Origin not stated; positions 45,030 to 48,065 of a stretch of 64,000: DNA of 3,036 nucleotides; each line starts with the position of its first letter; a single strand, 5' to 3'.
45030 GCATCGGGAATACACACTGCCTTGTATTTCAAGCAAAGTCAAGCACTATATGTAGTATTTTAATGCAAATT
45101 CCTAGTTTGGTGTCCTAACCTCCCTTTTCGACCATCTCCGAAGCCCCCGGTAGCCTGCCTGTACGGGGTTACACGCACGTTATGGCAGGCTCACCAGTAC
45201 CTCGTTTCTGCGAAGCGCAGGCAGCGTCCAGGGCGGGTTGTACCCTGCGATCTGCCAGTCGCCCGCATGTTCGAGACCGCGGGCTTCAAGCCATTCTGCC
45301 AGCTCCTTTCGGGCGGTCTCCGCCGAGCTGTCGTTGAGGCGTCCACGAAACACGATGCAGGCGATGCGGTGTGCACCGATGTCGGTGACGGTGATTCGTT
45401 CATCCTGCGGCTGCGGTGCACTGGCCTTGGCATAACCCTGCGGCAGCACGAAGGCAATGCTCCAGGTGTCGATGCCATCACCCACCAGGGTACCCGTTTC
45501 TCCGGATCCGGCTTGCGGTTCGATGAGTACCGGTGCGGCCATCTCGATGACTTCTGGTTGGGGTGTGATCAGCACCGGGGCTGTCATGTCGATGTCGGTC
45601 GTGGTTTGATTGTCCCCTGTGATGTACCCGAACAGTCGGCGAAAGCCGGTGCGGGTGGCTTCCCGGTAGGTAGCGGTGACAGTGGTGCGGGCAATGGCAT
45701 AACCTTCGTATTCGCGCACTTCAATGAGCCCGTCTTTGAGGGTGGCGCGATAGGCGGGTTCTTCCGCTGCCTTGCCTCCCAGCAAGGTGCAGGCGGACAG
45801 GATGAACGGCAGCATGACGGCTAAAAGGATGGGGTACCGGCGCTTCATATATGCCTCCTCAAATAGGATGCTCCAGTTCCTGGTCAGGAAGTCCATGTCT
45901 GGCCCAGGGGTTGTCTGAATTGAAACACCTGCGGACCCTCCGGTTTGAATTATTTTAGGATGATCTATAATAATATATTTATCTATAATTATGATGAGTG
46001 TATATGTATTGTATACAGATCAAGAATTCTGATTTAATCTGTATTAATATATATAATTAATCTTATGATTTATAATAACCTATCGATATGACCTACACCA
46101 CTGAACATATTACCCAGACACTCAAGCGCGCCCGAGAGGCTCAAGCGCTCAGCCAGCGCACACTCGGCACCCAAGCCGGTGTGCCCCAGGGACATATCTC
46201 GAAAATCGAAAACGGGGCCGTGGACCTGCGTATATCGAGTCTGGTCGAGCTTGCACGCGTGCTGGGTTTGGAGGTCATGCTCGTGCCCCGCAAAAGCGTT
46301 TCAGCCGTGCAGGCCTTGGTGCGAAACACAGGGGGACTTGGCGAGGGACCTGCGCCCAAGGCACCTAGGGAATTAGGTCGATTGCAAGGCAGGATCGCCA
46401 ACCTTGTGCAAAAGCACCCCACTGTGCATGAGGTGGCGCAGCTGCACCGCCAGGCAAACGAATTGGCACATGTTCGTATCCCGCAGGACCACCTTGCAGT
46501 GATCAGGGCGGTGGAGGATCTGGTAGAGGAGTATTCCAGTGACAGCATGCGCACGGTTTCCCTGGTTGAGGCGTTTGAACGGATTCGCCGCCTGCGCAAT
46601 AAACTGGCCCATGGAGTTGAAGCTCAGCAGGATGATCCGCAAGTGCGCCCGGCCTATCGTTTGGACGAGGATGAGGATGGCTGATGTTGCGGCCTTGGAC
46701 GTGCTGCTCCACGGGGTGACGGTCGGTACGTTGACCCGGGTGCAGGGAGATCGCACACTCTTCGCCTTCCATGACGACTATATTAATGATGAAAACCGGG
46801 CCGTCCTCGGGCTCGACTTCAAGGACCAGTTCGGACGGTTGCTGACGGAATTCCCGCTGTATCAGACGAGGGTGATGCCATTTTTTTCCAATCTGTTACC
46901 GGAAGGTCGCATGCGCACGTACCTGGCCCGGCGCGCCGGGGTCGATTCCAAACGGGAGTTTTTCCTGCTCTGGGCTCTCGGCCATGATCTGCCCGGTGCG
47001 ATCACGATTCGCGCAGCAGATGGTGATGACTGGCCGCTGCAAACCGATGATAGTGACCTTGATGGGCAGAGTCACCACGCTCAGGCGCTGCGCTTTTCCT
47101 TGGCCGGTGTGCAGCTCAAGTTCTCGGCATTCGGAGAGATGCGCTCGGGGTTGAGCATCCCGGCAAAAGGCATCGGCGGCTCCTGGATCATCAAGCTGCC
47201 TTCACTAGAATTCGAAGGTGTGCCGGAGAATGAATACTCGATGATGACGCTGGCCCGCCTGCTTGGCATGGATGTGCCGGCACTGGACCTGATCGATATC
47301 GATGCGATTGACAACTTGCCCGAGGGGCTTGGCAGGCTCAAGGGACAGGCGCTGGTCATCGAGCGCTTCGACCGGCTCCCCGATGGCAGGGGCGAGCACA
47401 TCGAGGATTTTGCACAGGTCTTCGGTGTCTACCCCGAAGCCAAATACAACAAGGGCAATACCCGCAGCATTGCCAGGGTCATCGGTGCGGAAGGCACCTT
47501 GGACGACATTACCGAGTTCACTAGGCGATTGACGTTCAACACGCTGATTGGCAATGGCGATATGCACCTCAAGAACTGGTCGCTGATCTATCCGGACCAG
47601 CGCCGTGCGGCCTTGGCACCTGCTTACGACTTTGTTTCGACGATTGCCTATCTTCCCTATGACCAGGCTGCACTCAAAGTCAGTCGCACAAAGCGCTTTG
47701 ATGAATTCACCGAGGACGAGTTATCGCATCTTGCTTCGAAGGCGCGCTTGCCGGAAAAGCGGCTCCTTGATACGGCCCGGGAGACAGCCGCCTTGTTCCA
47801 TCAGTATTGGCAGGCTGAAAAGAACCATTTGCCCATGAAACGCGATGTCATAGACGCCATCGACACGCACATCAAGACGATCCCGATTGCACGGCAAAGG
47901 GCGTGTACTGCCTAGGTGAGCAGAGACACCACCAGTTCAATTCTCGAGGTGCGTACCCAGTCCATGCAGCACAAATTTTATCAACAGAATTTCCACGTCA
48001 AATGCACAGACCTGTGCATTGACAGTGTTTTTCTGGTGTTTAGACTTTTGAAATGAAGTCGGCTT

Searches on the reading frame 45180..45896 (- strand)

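Call 10: search_protein_families(library=pfam, proteins=[window:45180-45896:-], max_evalue=0.01)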
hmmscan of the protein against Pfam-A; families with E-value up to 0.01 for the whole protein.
window:45180-45896:- (238 aa): 2 families
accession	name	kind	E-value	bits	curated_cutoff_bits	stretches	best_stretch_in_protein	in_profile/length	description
PF04832.17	SOUL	-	5.3e-43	147.5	27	1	45-235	2-172/173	SOUL heme-binding protein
PF06445.20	GyrI-like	-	0.00032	21.4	26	1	159-212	75-127/155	GyrI-like small molecule binding domain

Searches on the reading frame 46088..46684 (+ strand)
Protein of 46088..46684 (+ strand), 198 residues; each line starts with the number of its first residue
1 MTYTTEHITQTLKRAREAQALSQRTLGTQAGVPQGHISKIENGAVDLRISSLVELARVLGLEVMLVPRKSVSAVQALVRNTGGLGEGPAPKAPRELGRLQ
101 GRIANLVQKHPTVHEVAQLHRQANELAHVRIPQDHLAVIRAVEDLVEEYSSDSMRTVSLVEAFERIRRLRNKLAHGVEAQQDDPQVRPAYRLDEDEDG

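Call 10: search_protein_families(library=pfam, proteins=[window:46088-46684:+], max_evalue=0.01)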
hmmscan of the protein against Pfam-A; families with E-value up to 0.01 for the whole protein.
window:46088-46684:+ (198 aa): 5 families
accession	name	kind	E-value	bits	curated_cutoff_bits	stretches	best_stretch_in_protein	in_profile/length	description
PF01381.28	HTH_3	-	8.6e-11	42.2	23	1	12-62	1-51/55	Helix-turn-helix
PF13560.12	HTH_31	-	5.8e-09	36.6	27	1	10-62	4-57/64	Helix-turn-helix domain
PF13744.12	HTH_37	-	0.00021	21.5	27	1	9-64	20-76/80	Helix-turn-helix domain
PF12844.13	HTH_19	-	0.0035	17.7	30.2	0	10-61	2-53/64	Helix-turn-helix domain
PF13413.12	HTH_25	-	0.0045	17.2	24.6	0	11-46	1-36/62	Helix-turn-helix domain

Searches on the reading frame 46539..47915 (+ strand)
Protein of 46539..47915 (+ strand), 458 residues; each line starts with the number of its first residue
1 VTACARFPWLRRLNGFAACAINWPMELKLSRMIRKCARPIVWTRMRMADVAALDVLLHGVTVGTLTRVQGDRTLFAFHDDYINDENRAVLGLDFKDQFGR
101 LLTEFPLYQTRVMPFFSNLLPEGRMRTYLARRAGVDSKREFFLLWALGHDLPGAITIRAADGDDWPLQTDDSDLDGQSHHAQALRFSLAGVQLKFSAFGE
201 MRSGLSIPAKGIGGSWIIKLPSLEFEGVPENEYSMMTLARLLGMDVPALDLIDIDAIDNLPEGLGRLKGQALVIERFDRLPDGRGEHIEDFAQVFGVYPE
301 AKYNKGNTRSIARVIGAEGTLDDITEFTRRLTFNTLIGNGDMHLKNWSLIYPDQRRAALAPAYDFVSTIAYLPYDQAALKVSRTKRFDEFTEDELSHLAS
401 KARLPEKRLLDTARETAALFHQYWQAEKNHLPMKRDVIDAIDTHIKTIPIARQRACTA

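Call 10: search_protein_families(library=pfam, proteins=[window:46539-47915:+], max_evalue=0.01)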
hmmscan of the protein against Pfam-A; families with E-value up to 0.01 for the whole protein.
window:46539-47915:+ (458 aa): 2 families
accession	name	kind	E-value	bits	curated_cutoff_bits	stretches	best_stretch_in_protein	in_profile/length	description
PF07804.18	HipA_C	-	9.6e-46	156.5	30.5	1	186-422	1-211/213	HipA-like C-terminal domain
PF13657.11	Couple_hipA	-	4.8e-22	78.8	22.5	1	53-157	1-98/99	HipA N-terminal domain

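Call 76: search_protein_families(library=padloc, proteins=[window:46539-47915:+], max_evalue=0.00001)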
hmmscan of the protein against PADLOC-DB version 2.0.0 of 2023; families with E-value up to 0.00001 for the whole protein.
window:46539-47915:+ (458 aa): 4 families
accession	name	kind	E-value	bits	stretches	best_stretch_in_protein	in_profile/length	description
PDLC04342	PDC-M03A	-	2.7e-09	35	1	327-423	151-251/299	-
PDLC04340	PDC-M03A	-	7.4e-09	33.5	1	308-413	114-218/280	-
PDLC04344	PDC-M03A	-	2.3e-08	31.8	1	321-383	144-206/305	-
PDLC04339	PDC-M03A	-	1.3e-06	25.9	1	310-369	120-178/293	-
